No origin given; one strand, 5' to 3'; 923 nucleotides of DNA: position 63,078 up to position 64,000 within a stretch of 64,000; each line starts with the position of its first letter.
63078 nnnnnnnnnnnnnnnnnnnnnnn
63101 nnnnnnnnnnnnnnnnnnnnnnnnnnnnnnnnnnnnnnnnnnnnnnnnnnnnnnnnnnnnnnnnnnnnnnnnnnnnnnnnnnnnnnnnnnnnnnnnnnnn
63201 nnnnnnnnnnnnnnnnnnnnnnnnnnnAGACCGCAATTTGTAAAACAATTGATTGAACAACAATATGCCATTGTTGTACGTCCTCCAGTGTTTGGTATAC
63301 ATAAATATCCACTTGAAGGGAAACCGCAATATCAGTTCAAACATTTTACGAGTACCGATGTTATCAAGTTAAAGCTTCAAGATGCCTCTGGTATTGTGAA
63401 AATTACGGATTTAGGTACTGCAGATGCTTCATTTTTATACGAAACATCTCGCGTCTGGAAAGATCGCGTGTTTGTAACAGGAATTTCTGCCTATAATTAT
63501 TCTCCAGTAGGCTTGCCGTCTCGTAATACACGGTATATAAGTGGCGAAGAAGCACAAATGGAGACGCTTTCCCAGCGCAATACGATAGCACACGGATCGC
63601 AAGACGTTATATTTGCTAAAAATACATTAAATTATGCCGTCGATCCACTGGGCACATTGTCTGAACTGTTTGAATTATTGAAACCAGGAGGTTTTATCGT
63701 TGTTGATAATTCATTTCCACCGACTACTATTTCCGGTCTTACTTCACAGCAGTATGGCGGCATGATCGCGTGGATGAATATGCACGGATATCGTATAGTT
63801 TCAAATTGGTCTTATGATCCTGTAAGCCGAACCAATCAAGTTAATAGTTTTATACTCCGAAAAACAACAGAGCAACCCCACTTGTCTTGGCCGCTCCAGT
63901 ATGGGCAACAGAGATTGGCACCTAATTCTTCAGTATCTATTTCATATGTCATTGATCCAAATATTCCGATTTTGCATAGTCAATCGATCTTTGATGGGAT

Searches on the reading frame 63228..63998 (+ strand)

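Call 56: search_protein_families(library=pfam, proteins=[window:63228-63998:+], max_evalue=1)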
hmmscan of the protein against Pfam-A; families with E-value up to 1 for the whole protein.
window:63228-63998:+ (257 aa): 5 families
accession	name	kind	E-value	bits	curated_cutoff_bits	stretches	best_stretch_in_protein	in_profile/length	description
PF13847.12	Methyltransf_31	-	2.6e-05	24.4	27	1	120-161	70-111/145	Methyltransferase domain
PF08241.18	Methyltransf_11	-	0.00012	23.1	21.2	1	119-159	55-95/95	Methyltransferase domain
PF08242.18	Methyltransf_12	-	0.00019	22.6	30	1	109-157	48-98/98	Methyltransferase domain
PF13489.12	Methyltransf_23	-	0.00035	20.8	27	1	61-160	28-117/164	Methyltransferase domain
PF13649.12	Methyltransf_25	-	0.16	13.1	27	1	104-155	48-97/97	Methyltransferase domain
